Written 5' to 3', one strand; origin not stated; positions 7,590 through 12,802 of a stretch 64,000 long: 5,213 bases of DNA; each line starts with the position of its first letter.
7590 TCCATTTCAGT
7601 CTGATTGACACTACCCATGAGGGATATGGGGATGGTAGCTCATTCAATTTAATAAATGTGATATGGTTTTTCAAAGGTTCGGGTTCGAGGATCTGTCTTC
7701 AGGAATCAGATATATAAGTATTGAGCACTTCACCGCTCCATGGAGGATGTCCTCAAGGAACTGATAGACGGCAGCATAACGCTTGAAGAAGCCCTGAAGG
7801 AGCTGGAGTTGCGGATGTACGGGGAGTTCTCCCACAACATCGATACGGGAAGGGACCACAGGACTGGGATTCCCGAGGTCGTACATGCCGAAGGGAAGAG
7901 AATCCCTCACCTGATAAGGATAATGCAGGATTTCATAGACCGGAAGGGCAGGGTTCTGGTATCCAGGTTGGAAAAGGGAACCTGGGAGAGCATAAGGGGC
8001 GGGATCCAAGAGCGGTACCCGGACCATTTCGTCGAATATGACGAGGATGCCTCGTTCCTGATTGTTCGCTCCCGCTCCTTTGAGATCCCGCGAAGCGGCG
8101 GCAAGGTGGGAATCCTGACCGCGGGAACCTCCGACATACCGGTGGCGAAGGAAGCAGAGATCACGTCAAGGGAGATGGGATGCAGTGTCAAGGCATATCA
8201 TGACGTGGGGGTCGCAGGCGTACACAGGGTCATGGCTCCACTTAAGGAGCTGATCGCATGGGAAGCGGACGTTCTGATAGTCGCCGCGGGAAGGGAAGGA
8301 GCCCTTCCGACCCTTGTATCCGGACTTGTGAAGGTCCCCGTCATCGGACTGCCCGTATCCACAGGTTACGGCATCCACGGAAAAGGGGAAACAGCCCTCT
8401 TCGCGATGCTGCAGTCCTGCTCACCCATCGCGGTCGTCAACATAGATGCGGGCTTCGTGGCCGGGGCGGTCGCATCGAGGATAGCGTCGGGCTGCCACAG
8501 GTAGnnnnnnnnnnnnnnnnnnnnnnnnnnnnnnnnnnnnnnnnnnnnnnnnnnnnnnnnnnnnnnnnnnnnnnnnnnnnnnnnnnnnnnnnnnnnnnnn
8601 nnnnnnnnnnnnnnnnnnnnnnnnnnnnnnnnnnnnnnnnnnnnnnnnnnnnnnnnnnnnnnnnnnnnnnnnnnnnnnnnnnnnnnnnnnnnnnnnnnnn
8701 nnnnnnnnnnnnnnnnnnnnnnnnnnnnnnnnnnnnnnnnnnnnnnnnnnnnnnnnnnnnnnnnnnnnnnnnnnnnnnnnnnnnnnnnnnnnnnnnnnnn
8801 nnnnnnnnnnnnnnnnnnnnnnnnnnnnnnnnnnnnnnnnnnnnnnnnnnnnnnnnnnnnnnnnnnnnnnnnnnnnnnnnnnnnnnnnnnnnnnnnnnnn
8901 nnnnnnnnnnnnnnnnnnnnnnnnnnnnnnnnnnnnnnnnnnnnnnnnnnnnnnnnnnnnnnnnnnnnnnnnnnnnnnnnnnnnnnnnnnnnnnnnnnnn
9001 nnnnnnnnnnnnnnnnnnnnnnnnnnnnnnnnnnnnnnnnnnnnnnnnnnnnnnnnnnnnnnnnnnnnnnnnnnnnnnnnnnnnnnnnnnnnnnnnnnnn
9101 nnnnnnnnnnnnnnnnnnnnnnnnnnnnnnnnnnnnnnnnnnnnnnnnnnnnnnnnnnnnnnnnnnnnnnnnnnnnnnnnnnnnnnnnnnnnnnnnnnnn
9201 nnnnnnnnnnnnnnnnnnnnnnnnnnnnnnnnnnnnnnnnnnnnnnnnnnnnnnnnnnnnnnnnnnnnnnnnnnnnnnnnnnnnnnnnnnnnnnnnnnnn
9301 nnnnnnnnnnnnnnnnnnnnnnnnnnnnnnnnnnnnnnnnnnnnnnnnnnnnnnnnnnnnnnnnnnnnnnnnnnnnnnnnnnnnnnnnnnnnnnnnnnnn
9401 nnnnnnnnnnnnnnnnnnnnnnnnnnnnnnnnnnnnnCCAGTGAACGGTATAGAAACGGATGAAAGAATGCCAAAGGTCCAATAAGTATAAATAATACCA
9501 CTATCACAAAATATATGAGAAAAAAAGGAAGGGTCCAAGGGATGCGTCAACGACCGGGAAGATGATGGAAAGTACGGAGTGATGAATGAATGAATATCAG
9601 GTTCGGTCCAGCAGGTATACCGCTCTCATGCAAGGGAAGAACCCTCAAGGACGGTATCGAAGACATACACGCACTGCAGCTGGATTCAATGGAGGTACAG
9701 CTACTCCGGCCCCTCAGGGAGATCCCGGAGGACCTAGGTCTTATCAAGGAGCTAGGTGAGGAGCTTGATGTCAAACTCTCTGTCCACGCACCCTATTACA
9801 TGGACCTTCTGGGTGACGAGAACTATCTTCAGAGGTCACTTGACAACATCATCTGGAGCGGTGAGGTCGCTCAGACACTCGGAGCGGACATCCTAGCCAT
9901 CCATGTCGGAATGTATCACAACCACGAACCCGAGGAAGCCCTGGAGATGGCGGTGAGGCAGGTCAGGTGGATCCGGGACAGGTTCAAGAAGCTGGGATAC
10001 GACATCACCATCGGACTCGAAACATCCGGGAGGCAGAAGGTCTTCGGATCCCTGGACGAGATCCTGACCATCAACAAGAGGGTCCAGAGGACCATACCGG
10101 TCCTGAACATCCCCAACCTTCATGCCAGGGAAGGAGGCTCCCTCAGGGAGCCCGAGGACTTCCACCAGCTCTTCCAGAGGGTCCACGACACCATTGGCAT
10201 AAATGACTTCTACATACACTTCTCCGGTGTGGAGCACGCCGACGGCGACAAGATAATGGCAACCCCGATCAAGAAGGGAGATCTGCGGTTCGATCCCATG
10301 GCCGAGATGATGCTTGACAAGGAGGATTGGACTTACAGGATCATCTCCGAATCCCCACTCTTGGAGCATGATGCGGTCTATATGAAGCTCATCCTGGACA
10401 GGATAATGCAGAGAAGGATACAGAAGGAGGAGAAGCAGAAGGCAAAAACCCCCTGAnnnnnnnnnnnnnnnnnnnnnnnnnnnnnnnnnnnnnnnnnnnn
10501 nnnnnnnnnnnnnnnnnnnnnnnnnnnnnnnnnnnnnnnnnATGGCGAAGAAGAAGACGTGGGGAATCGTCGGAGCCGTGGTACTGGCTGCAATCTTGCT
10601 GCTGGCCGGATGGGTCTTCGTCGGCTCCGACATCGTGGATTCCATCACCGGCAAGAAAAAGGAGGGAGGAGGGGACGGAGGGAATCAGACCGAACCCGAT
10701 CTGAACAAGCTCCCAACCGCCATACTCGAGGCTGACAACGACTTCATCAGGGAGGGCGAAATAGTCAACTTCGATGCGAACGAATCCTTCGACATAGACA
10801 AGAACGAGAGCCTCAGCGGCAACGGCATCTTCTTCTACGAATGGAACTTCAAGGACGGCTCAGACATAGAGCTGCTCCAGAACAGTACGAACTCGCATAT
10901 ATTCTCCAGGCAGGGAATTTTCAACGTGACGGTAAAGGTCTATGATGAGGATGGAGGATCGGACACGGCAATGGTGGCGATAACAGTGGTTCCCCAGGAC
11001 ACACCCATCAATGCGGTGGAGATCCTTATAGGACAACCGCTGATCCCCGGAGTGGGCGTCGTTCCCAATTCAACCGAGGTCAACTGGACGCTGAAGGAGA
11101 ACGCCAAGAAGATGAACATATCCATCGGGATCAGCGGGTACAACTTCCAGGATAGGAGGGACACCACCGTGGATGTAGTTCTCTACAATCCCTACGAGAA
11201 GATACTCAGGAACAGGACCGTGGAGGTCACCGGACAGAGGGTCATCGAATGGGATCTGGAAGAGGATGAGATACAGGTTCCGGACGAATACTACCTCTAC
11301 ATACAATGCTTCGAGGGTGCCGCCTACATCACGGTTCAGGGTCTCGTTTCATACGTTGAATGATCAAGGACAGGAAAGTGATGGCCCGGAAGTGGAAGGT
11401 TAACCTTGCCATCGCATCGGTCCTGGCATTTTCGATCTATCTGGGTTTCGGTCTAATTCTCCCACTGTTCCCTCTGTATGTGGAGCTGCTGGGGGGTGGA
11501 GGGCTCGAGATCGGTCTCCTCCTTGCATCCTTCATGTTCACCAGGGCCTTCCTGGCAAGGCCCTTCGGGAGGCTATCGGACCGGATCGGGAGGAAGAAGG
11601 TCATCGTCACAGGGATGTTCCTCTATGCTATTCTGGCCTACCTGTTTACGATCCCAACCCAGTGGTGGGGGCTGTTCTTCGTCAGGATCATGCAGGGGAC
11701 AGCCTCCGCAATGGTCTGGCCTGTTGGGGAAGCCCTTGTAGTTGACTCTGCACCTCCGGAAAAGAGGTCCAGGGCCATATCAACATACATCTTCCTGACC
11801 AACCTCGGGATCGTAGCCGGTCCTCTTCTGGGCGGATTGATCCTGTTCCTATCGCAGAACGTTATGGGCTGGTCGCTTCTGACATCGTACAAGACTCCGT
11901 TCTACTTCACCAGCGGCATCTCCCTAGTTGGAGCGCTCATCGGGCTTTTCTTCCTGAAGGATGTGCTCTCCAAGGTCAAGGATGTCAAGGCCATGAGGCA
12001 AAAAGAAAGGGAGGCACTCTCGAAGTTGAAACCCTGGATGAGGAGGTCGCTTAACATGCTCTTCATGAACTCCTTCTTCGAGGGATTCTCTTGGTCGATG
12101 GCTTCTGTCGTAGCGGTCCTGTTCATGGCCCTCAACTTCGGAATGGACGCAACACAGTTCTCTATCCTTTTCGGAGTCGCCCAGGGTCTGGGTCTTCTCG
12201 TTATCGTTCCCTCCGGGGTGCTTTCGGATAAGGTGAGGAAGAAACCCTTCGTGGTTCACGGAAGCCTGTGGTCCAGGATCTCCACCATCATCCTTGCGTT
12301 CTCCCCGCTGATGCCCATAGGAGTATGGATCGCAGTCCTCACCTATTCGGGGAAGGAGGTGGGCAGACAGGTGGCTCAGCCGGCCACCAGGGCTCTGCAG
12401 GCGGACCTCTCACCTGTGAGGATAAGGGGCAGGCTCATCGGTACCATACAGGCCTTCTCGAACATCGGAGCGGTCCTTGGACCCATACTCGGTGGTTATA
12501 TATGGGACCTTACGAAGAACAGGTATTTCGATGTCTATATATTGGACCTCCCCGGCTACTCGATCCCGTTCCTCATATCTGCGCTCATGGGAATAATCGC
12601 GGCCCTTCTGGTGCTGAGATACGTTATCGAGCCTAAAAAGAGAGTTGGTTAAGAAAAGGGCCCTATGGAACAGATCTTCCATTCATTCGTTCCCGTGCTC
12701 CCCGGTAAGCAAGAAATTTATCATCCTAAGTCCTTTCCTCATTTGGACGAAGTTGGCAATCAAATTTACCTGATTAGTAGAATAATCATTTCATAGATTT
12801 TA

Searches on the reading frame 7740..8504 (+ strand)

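Call 85: search_protein_families(library=pfam, proteins=[window:7740-8504:+], max_evalue=0.00001)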
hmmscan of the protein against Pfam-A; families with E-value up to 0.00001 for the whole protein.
window:7740-8504:+ (254 aa): 1 family
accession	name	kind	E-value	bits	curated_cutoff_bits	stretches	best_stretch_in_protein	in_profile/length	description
PF00731.26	AIRC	-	9.2e-17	61.4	30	1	122-250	1-128/148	AIR carboxylase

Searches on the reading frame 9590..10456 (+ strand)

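Call 85: search_protein_families(library=pfam, proteins=[window:9590-10456:+], max_evalue=0.00001)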
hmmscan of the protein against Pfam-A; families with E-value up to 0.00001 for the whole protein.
window:9590-10456:+ (288 aa): 1 family
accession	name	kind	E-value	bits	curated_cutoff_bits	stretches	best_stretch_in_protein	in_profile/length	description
PF01261.30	AP_endonuc_2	-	3.4e-18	66.7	31.1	1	27-255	5-229/249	Xylose isomerase-like TIM barrel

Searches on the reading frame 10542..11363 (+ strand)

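Call 85: search_protein_families(library=pfam, proteins=[window:10542-11363:+], max_evalue=0.00001)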
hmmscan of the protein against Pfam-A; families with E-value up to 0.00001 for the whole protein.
window:10542-11363:+ (273 aa): 2 families
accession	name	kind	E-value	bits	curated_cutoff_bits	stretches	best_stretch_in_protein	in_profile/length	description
PF18911.6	PKD_4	-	2.7e-11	43.8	27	1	57-149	3-85/85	PKD domain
PF00801.26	PKD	-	3.9e-08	33.6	23.5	1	95-143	28-75/80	PKD domain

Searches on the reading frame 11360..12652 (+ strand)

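Call 85: search_protein_families(library=pfam, proteins=[window:11360-12652:+], max_evalue=0.00001)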
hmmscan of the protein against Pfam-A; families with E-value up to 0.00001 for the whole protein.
window:11360-12652:+ (430 aa): 4 families
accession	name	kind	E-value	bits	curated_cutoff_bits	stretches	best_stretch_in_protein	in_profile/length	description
PF07690.21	MFS_1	-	9.2e-61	206.1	33.4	2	21-221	3-194/347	Major Facilitator Superfamily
PF00083.30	Sugar_tr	-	2.4e-11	43.6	22.3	1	50-223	47-224/452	Sugar (and other) transporter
PF12832.13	MFS_1_like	-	3.2e-10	40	25.2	1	23-388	8-368/373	MFS_1 like family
PF05977.19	MFS_3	-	3.4e-08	32.8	27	1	21-161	225-366/524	Transmembrane secretion effector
